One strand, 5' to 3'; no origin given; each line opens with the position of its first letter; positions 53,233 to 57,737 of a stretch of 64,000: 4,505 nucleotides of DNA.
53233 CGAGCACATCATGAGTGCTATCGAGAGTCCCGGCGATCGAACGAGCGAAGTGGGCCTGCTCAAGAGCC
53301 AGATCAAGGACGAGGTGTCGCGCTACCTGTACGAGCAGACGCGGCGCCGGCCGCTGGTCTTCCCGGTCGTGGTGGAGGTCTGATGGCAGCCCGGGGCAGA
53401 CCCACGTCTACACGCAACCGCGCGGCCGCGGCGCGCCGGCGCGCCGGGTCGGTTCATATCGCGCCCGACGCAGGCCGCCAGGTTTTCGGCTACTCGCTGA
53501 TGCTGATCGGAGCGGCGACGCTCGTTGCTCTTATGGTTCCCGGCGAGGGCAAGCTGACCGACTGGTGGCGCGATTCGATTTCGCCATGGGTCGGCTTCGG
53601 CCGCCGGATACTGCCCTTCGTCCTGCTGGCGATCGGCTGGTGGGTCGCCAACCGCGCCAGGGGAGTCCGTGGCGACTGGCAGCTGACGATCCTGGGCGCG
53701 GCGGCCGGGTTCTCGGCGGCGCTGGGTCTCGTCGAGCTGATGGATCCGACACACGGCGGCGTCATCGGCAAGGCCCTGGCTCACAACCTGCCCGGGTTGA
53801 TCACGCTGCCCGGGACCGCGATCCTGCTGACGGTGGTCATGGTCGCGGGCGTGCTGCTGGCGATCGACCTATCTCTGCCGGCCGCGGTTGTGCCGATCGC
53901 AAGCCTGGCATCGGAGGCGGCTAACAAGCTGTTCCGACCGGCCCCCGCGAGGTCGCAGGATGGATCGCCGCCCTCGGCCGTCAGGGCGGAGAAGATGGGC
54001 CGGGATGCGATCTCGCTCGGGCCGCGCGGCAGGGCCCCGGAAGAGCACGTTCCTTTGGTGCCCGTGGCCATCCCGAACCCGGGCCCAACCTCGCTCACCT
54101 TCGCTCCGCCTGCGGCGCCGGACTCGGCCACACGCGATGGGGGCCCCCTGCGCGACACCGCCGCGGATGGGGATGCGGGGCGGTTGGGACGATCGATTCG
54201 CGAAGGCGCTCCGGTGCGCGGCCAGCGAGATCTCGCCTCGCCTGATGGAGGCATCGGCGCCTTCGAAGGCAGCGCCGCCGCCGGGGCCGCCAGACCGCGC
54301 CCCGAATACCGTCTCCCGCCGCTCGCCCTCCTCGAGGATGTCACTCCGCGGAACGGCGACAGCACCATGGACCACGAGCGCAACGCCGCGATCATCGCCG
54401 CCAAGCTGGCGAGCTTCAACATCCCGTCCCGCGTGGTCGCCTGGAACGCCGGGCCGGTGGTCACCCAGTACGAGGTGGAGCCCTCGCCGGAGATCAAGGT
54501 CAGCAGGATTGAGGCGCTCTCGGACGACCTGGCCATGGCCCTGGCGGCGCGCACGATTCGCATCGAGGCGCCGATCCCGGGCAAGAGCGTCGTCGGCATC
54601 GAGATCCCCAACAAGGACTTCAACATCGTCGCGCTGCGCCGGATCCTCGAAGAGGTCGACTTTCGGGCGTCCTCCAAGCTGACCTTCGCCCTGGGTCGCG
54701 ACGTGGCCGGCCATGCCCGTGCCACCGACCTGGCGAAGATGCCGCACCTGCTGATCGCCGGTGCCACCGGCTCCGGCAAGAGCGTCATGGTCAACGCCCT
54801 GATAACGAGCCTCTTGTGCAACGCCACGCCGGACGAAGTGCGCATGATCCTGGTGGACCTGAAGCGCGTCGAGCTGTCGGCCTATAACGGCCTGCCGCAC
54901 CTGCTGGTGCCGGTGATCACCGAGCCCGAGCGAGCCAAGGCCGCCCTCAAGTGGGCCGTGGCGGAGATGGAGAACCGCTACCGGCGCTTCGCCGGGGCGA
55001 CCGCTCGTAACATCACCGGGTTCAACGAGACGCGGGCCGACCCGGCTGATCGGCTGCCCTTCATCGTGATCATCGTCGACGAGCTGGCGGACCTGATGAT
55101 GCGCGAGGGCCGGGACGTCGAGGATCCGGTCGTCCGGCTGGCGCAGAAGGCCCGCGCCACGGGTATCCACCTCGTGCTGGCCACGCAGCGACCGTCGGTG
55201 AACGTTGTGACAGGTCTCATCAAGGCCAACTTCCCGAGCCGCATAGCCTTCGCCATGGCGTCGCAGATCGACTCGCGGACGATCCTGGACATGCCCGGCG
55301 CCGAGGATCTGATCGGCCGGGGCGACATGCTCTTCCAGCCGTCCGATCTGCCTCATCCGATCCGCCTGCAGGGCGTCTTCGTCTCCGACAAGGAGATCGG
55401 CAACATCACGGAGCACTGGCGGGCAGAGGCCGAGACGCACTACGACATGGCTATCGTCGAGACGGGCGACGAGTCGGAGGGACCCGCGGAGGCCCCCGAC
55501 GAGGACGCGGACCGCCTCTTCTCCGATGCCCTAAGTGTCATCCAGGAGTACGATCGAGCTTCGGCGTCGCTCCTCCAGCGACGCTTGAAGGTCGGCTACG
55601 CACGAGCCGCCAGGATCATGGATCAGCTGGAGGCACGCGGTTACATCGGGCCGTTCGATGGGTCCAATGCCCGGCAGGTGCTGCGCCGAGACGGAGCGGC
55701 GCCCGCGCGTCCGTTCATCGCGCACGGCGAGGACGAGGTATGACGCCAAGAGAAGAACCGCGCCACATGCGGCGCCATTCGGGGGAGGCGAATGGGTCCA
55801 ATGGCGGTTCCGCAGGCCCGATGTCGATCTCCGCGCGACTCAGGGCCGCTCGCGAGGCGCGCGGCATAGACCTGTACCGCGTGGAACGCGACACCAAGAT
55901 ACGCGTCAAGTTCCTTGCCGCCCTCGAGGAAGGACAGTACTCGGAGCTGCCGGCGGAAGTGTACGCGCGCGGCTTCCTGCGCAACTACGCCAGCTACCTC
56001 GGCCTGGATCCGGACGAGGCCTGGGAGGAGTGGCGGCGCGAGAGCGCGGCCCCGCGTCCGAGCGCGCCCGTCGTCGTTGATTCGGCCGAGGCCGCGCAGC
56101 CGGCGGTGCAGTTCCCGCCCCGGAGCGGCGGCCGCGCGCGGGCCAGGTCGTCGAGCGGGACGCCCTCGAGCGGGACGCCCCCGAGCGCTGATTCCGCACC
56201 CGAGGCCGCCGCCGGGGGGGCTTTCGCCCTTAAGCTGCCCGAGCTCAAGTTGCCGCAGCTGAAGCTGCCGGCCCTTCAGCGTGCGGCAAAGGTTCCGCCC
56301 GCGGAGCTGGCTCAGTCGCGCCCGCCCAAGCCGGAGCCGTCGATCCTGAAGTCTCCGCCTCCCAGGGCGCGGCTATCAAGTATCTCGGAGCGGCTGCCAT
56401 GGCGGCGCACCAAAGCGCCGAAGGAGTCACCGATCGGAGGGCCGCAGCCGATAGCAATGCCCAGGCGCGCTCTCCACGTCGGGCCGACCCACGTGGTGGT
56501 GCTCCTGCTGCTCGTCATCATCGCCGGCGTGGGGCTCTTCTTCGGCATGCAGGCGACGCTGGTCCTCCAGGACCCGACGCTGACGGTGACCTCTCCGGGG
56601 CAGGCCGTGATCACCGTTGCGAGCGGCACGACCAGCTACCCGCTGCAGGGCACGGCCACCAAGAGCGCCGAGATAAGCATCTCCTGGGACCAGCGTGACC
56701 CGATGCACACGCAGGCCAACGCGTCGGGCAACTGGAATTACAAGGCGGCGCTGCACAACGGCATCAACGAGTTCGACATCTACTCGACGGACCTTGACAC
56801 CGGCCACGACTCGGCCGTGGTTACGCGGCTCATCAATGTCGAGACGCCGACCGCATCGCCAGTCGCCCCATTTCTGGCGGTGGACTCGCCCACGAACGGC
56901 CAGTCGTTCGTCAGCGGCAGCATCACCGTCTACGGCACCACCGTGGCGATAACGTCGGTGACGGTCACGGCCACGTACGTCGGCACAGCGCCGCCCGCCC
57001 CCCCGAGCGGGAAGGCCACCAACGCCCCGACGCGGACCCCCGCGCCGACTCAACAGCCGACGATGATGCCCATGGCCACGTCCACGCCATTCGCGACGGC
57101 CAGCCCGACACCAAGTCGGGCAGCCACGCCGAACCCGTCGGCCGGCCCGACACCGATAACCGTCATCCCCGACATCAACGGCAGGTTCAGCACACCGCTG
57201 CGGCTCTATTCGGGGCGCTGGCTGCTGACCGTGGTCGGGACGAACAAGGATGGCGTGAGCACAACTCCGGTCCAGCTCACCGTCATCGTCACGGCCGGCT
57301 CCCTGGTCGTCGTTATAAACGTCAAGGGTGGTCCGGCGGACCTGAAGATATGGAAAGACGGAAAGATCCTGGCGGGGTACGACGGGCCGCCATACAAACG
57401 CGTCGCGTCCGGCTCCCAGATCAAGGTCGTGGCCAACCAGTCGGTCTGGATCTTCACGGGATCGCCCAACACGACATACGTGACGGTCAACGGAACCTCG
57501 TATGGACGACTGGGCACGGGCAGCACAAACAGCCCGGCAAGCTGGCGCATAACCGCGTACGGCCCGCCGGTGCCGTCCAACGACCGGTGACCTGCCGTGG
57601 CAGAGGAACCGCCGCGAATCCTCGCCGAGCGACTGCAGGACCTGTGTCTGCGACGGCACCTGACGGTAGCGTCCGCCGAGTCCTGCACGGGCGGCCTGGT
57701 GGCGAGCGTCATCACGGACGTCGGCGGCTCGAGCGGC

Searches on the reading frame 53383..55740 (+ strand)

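Call 9: search_protein_families(library=pfam, proteins=[window:53383-55740:+], max_evalue=0.00001)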
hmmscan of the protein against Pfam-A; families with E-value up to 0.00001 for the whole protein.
window:53383-55740:+ (786 aa): 3 families
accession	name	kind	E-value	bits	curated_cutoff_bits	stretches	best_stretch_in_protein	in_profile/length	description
PF01580.24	FtsK_SpoIIIE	-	2.9e-60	203.9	24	1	418-606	2-221/221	FtsK/SpoIIIE family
PF17854.6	FtsK_alpha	-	5.5e-32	110.4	22.9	1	311-410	1-101/101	FtsK alpha domain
PF09397.16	FtsK_gamma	-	3.5e-24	84.7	30.6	1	708-767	2-61/63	Ftsk gamma domain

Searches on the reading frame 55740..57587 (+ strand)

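Call 9: search_protein_families(library=pfam, proteins=[window:55740-57587:+], max_evalue=0.00001)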
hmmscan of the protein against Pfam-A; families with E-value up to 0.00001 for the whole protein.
window:55740-57587:+ (616 aa): 2 families
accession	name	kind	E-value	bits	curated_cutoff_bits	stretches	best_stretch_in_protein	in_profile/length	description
PF13413.12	HTH_25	-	3.1e-25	88.2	24.6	1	33-93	1-61/62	Helix-turn-helix domain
PF12844.13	HTH_19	-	2.4e-07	31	30.2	1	33-93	3-57/64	Helix-turn-helix domain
